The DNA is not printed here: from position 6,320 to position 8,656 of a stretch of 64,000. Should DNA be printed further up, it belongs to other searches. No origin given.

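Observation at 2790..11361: The trpE-trpG junction carries a PrsK/PrsR signalling module plus DUF1631 instead of being contiguous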

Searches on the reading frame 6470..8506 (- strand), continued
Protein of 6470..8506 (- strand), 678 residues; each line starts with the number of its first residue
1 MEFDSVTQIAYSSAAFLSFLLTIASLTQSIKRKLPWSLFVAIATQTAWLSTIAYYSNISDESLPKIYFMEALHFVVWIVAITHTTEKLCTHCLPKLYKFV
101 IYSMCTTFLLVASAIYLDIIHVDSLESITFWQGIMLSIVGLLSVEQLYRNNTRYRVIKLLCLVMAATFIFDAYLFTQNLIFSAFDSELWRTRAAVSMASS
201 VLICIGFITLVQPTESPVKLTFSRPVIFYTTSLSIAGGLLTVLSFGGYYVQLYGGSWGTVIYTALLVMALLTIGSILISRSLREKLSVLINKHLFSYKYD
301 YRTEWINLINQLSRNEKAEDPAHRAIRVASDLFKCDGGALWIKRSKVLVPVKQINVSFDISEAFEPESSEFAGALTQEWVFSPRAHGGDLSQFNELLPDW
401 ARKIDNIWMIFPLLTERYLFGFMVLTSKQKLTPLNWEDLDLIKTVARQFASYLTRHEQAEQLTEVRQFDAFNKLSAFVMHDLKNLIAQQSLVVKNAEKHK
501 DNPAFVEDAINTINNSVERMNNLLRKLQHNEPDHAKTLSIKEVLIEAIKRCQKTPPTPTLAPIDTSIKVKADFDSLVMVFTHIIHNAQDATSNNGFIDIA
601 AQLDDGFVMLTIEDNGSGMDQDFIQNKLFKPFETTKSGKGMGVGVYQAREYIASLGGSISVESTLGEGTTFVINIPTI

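Call 29: search_protein_families(library=ncbifam, proteins=[L028:13524-16169:+, L028:16177-17340:-, L028:17319-18458:-, L028:18583-19695:+, L041:15109-15759:+, L041:13498-14862:-, L037:264-1226:+, L041:4398-6545:+, L041:6574-7554:+, L012:9490-10938:+], max_evalue=1e-10)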
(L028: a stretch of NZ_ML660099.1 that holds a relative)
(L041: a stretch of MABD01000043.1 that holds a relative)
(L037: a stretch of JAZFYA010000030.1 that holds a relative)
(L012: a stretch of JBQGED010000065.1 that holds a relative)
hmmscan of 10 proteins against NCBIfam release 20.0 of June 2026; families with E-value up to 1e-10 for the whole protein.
L028:13524-16169:+ (881 aa): 8 families
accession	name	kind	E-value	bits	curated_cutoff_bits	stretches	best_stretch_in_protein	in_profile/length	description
TIGR02917.1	PEP_TPR_lipo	equivalog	5.8e-111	371.9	312.2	2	21-636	7-609/899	XrtA/PEP-CTERM system TPR-repeat protein PrsT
TIGR02521.1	type_IV_pilW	equivalog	1.8e-33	116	154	1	20-233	2-225/234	type IV pilus biogenesis/stability protein PilW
NF040959.1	MamA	equivalog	1.8e-33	115.8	200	1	741-863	79-202/204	magnetosome protein MamA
TIGR02795.1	tol_pal_ybgF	equivalog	1.7e-17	64.1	90.1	0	493-562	39-111/119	tol-pal system protein YbgF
NF033920.0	C39_PA2778_fam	equivalog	1.9e-16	60.2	150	0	737-830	160-254/255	PA2778 family cysteine peptidase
NF052415.1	T3SS_chap_SctY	equivalog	1.1e-13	51.7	70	0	110-172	41-105/106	type III secretion apparatus assembly chaperone SctY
NF008757.0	PRK11788.1-5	equivalog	3.9e-13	49.3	363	0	502-642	189-330/388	lipopolysaccharide assembly protein LapB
NF008520.0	PRK11447.1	equivalog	7e-12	44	858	0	376-607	222-467/1157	cellulose synthase complex outer membrane protein BcsC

L028:16177-17340:- (387 aa): 2 families
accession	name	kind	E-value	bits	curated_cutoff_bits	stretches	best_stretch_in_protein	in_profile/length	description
NF008687.0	PRK11706.1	equivalog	1e-17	64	375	1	38-185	47-192/375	dTDP-4-amino-4,6-dideoxygalactose transaminase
TIGR03588.1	PseC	equivalog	1.2e-17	64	423.5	1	32-184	40-196/380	UDP-4-amino-4,6-dideoxy-N-acetyl-beta-L-altrosamine transaminase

L028:17319-18458:- (379 aa): 3 families
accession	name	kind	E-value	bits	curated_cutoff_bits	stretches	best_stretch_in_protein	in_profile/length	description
TIGR03965.1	mycofact_glyco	equivalog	1e-13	51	280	1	43-158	73-188/467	mycofactocin biosynthesis glycosyltransferase MftF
TIGR03937.1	PgaC_IcaA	equivalog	1.3e-13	50.7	422.3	1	31-167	34-169/407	poly-beta-1,6-N-acetyl-D-glucosamine synthase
TIGR04242.1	nodulat_NodC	equivalog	6.6e-11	41.8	550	1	43-191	47-196/395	chitooligosaccharide synthase NodC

L028:18583-19695:+ (370 aa): 9 families
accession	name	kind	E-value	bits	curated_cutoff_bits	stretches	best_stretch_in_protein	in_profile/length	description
TIGR03088.1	stp2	hypoth_equivalog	7.1e-34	117.4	409.05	1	9-339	4-343/374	TIGR03088 family PEP-CTERM/XrtA system glycosyltransferase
TIGR03449.1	mycothiol_MshA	equivalog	1.8e-16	60.1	462.5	1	190-336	217-371/406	D-inositol-3-phosphate glycosyltransferase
TIGR03999.1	thiol_BshA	equivalog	3.6e-15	55.8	273.7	1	142-309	145-312/375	N-acetyl-alpha-D-glucosaminyl L-malate synthase BshA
NF007396.0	PRK09922.1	equivalog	7.6e-14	51.3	385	1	224-308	210-299/361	lipopolysaccharide 1,6-galactosyltransferase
NF047684.1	TeichurnBiosyTuaC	equivalog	1.6e-13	50.4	550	1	230-365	251-389/391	teichuronic acid biosynthesis protein TuaC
NF011726.0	PRK15179.1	equivalog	2.3e-13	49.4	733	1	146-305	467-627/694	Vi polysaccharide biosynthesis protein TviE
NF047880.1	glyco_SdgA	exception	3.8e-11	42.3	800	0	192-332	314-454/488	serine-aspartate repeat adhesin O-glycosyltransferase SdgA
NF041876.1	EPS_EpsE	equivalog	4.4e-11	42.7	400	1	149-334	173-361/389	exopolysaccharide biosynthesis GT4 family glycosyltransferase EpsE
TIGR02095.1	glgA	subfamily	7.6e-11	41.3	328.45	0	194-310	295-409/477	glycogen/starch synthase, ADP-glucose type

L041:15109-15759:+ (216 aa): 0 families

L041:13498-14862:- (454 aa): 7 families
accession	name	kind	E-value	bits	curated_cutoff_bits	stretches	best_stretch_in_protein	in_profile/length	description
NF047673.2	TeichurnBiosyTuaD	equivalog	2e-146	488.5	700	1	14-451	3-431/439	UDP-glucose 6-dehydrogenase TuaD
TIGR03026.1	NDP-sugDHase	subfamily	1.1e-139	465.7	189.8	1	14-432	2-413/413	nucleotide sugar dehydrogenase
NF041297.1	UDPGDh_AglM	equivalog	4.9e-113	378.3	670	1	14-437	2-420/429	UDP-glucose 6-dehydrogenase AglM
NF040825.1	UDPMaNacDH_Arch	equivalog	3.2e-56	191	750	1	14-452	2-416/418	UDP-N-acetyl-D-mannosamine dehydrogenase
NF008286.0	PRK11064.1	equivalog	9.5e-47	159.5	459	1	12-420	3-409/420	UDP-N-acetyl-D-mannosamine dehydrogenase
NF011631.0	PRK15057.1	equivalog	1.6e-38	132.8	757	1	14-388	2-354/388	UDP-glucose 6-dehydrogenase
NF011729.0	PRK15182.1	equivalog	1.1e-20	73.9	592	1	11-433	5-415/425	Vi polysaccharide biosynthesis UDP-N-acetylglucosamine C-6 dehydrogenase TviB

L037:264-1226:+ (320 aa): 16 families
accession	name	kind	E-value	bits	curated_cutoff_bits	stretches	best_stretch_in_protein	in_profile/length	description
NF008140.0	PRK10888.1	equivalog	8e-109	363.8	412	1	2-319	4-322/323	octaprenyl diphosphate synthase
NF040698.1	IdsA_Meth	equivalog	2.3e-66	224.2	468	1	30-319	30-327/328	short chain isoprenyl diphosphate synthase IdsA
TIGR02748.1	GerC3_HepT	equivalog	4.1e-66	223.3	456.55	1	3-314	4-313/319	heptaprenyl diphosphate synthase component II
NF041003.1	GGPP_syn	equivalog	2.1e-63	214.4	500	1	12-319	10-325/326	geranylgeranyl diphosphate synthase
TIGR02749.1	prenyl_cyano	equivalog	5e-63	213.1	383.2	1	5-318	7-320/322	solanesyl diphosphate synthase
NF041169.1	f2_encap_cargo4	exception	2.5e-62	211.1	450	1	30-319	38-333/334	family 2 encapsulin nanocompartment cargo protein polyprenyl transferase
NF042417.1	NPPPS_Mycobact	equivalog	1.1e-57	195.6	600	1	6-319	20-334/335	nonaprenyl/(2E,6E)-farnesyl/geranylgeranyl diphosphat synthase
NF045628.1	HxpDPsynlarge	equivalog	9.8e-54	182.4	500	1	12-313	5-304/311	hexaprenyl-diphosphate synthase large subunit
NF040789.2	gerfarn_diphsyn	equivalog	4.4e-51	174.1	560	1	2-318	5-343/345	geranylfarnesyl diphosphate synthase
NF045485.1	FPPsyn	subfamily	1.4e-46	158.9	275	1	19-262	15-268/288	farnesyl diphosphate synthase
NF045549.1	GGPPsyn_IdsB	equivalog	4.1e-44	151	475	1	40-318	63-344/346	geranylgeranyl diphosphate synthase IdsB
NF045685.1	GGPPSynCrtE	equivalog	6.7e-39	133.7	460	1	35-260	35-271/293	geranylgeranyl diphosphate synthase CrtE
NF040627.1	GFPS_Meth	equivalog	3.1e-37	128.6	600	1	31-247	29-237/285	geranylfarnesyl diphosphate synthase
NF007877.0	PRK10581.1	equivalog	3.4e-30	105.2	321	1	2-259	5-273/299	(2E,6E)-farnesyl diphosphate synthase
NF042416.1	GFPPS_Mycobact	equivalog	3.4e-24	85.5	600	1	133-318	157-348/350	bifunctional (2E,6E)-farnesyl/geranyl diphosphate synthase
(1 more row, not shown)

L041:4398-6545:+ (715 aa): 5 families
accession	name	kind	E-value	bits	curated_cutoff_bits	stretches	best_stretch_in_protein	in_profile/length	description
NF006944.0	PRK09426.1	equivalog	0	1275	876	1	11-713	15-717/721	methylmalonyl-CoA mutase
TIGR00641.1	acid_CoA_mut_N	subfamily_domain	3.8e-266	883.4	303.8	1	32-552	2-527/528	methylmalonyl-CoA mutase N-terminal domain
NF045497.1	IsobCoAmut_IcmF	equivalog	1.1e-99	334.7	1500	1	44-550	542-1075/1076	fused isobutyryl-CoA mutase/GTPase IcmF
TIGR00642.1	mmCoA_mut_beta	equivalog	1.6e-80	271.1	617.25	1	24-473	36-460/620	methylmalonyl-CoA mutase small subunit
TIGR00640.1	acid_CoA_mut_C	subfamily_domain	3.7e-58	195.2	57.45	1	584-713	1-130/132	methylmalonyl-CoA mutase C-terminal domain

L041:6574-7554:+ (326 aa): 3 families
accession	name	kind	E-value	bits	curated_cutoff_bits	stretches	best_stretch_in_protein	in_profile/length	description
NF006958.0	PRK09435.1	equivalog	5.1e-139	462.9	329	1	8-319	16-328/333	methylmalonyl Co-A mutase-associated GTPase MeaB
TIGR00750.1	lao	equivalog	2.1e-100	335.7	240.75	1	12-316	1-299/300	methylmalonyl Co-A mutase-associated GTPase MeaB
NF045497.1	IsobCoAmut_IcmF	equivalog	1.3e-32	112.6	1500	1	8-267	148-411/1076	fused isobutyryl-CoA mutase/GTPase IcmF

L012:9490-10938:+ (482 aa): 10 families
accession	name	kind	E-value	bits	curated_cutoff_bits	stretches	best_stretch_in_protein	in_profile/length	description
TIGR03023.1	WcaJ_sugtrans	equivalog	6.6e-141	470.7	410.75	1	55-482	25-453/453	undecaprenyl-phosphate glucose phosphotransferase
TIGR03025.1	EPS_sugtrans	subfamily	4e-132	441.6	295.55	1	44-479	9-443/445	exopolysaccharide biosynthesis polyprenyl glycosylphosphotransferase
NF007518.0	PRK10124.1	equivalog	1.6e-103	346.9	684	1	37-471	24-454/464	undecaprenyl-phosphate glucose phosphotransferase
TIGR03022.1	WbaP_sugtrans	subfamily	1.9e-73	248.3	403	1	59-479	31-454/456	undecaprenyl-phosphate galactose phosphotransferase WbaP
NF050817.1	PolSacchBiosHfsE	equivalog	4.5e-70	236.7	750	1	62-471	49-456/467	polysaccharide biosynthesis protein HfsE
TIGR03013.1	EpsB_2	subfamily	2.5e-66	224.6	393.35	1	289-470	253-432/443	TIGR03013 family XrtA/PEP-CTERM system glycosyltransferase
NF041877.1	EPS_EpsZ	equivalog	1.9e-43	148.8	800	1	103-478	82-456/459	exopolysaccharide biosynthesis polyisoprenyl-phosphate hexose-1-phosphate transferase EpsZ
NF052601.1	undeca_RfbP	equivalog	7.1e-41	140.1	330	1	288-472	42-233/244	undecaprenyl-phosphate galactose phosphotransferase family protein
NF011751.0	PRK15204.1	equivalog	7.9e-39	133.5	907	1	101-482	94-476/476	undecaprenyl-phosphate galactose phosphotransferase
NF045514.1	glycotran_HepC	equivalog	2.1e-23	82.8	140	1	289-404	115-216/220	heterocyst development glycosyltransferase HepC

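Call 45: search_protein_families(library=ncbifam, proteins=[L060:5336-7606:+, L060:7717-9924:+, L076:1893-2357:+, L076:2389-3906:+, L076:4050-4694:+, L072:16673-17614:+, L076:17207-18733:+, L060:15641-18274:-, L076:4771-6084:+], max_evalue=1e-8)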
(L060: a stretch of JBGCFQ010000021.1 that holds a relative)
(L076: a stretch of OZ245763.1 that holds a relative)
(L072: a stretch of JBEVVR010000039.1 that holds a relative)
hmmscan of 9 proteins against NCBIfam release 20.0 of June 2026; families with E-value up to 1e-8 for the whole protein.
L060:5336-7606:+ (756 aa): 1 family
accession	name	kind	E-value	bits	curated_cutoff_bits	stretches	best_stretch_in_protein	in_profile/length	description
NF058594.1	PacR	exception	1.3e-70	238.8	1200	2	348-739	368-747/752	PacR family protein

L060:7717-9924:+ (735 aa): 1 family
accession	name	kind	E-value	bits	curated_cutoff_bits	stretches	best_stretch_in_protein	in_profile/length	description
NF058594.1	PacR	exception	5.5e-56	190.4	1200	2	340-727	364-750/752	PacR family protein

L076:1893-2357:+ (154 aa): 4 families
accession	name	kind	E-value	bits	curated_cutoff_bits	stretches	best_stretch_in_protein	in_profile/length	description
TIGR03027.2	pepcterm_export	equivalog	9.5e-50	168.6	180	1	1-154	15-169/169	XrtA/PEP-CTERM system exopolysaccharide export protein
NF041843.1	EpsY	equivalog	2.4e-16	59.6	320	1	2-149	66-210/211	exopolysaccharide export protein EpsY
NF011658.0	PRK15078.1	subfamily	7.6e-15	54.5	333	1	13-150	120-250/380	polysaccharide export protein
TIGR03028.1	EpsE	equivalog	1.2e-12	47.6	262.65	1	2-149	15-159/239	polysaccharide export protein EpsE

L076:2389-3906:+ (505 aa): 1 family
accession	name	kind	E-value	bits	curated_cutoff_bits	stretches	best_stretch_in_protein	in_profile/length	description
TIGR03007.1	pepcterm_ChnLen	equivalog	5.6e-96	321.7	278.85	1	9-495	3-492/498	XrtA system polysaccharide chain length determinant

L076:4050-4694:+ (214 aa): 5 families
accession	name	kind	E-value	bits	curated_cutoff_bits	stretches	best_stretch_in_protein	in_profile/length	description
TIGR03018.1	pepcterm_TyrKin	hypoth_equivalog_domain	2.6e-51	173.9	230.65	1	11-213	1-207/207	XrtA-associated tyrosine autokinase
TIGR01007.1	eps_fam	subfamily_domain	3.6e-19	69.1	108.05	1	24-213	2-188/204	polysaccharide biosynthesis tyrosine autokinase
NF008568.0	PRK11519.1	equivalog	6.1e-17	61.1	1068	1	22-199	507-680/720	tyrosine-protein kinase Wzc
TIGR03029.1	EpsG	equivalog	4.8e-16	58.7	313.8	1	22-213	84-273/274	chain length determinant protein tyrosine kinase EpsG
NF007350.0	PRK09841.1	equivalog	1.8e-10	39.6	1248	1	22-203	512-689/726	tyrosine-protein kinase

L072:16673-17614:+ (313 aa): 7 families
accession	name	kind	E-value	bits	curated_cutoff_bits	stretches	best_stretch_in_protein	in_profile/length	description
TIGR03018.1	pepcterm_TyrKin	hypoth_equivalog_domain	2.6e-76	255.6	230.65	1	91-298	2-207/207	XrtA-associated tyrosine autokinase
TIGR01007.1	eps_fam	subfamily_domain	2.6e-28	99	108.05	1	128-312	19-203/204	polysaccharide biosynthesis tyrosine autokinase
NF008568.0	PRK11519.1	equivalog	3.5e-22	78.4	1068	1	127-312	527-711/720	tyrosine-protein kinase Wzc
TIGR01005.1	eps_transp_fam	subfamily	3.4e-18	65.2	411.7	1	99-299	525-717/754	exopolysaccharide transport protein family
NF007350.0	PRK09841.1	equivalog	1.2e-17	63.4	1248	1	127-299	532-702/726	tyrosine-protein kinase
TIGR03029.1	EpsG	equivalog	8.3e-12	44.8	313.8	1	124-290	101-263/274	chain length determinant protein tyrosine kinase EpsG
TIGR01968.1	minD_bact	equivalog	5.8e-10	38.9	212.9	1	128-282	3-150/261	septum site-determining protein MinD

L076:17207-18733:+ (508 aa): 8 families
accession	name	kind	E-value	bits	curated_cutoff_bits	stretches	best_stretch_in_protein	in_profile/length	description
TIGR03109.2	exosort_XrtA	exception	1.1e-52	179.1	208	1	17-273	3-258/261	exosortase A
NF038142.1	exosort_XrtW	exception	2.1e-47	161.6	425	1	17-505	5-491/494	exosortase W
TIGR02602.1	8TM_EpsH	subfamily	3.1e-36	125.1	105.55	1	46-270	9-236/241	exosortase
TIGR04152.1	exosort_VPLPA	exception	4.4e-36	125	400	1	47-502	10-479/486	VPLPA-CTERM-specific exosortase XrtD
TIGR02914.1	EpsI_fam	equivalog_domain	4.4e-27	94.7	42.8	1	332-504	4-170/174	exosortase C-terminal domain/associated protein EpsI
NF035943.2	exosort_XrtV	exception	3.7e-15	55.9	313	1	18-266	6-260/270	exosortase V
TIGR04178.1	exo_archaeo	signature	4.8e-14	52.4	23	1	181-274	2-94/97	exosortase/archaeosortase family protein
TIGR04476.1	exosort_XrtN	exception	1.3e-09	37.7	200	1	31-309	8-281/406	exosortase N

L060:15641-18274:- (877 aa): 0 families

L076:4771-6084:+ (437 aa): 0 families

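Call 50: find_homologous_proteins(query=A1, max_evalue=1e-10)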
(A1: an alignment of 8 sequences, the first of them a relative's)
Query A1 (8 sequences) (489 aa, profile of the alignment): 91 proteins with E <= 1e-10 among 8000 candidates.
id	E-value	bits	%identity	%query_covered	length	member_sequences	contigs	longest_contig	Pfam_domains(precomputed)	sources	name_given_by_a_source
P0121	2.1e-195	668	100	100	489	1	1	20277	PF09721.16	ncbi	-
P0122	9.7e-176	603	37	94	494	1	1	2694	PF09721.16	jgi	jgi:exosortase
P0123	2.4e-174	599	35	93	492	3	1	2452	PF09721.16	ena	-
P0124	2.5e-174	598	36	92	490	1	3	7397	PF09721.16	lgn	-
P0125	6.0e-172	591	35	91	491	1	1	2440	PF09721.16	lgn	-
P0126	5.7e-171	587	39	92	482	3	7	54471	PF09721.16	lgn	-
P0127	7.5e-168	577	38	88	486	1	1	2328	PF09721.16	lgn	-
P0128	9.5e-164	564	59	100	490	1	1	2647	PF09721.16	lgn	-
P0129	1.9e-163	563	62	100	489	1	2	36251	PF09721.16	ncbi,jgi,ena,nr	ncbi:MAG TPA: exosortase/archaeosortase family protein [Cellvibrio sp.]|nr:exosortase/archaeosortase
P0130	3.4e-163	562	64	100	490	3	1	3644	PF09721.16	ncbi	-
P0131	5.2e-161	555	60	100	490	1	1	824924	PF09721.16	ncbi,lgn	-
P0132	1.0e-160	554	61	100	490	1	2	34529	PF09721.16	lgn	-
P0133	2.1e-157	543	58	100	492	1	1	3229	PF09721.16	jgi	jgi:exosortase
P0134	3.5e-156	539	53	100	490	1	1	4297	PF09721.16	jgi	jgi:exosortase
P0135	4.3e-154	532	37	93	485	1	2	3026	PF09721.16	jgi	jgi:exosortase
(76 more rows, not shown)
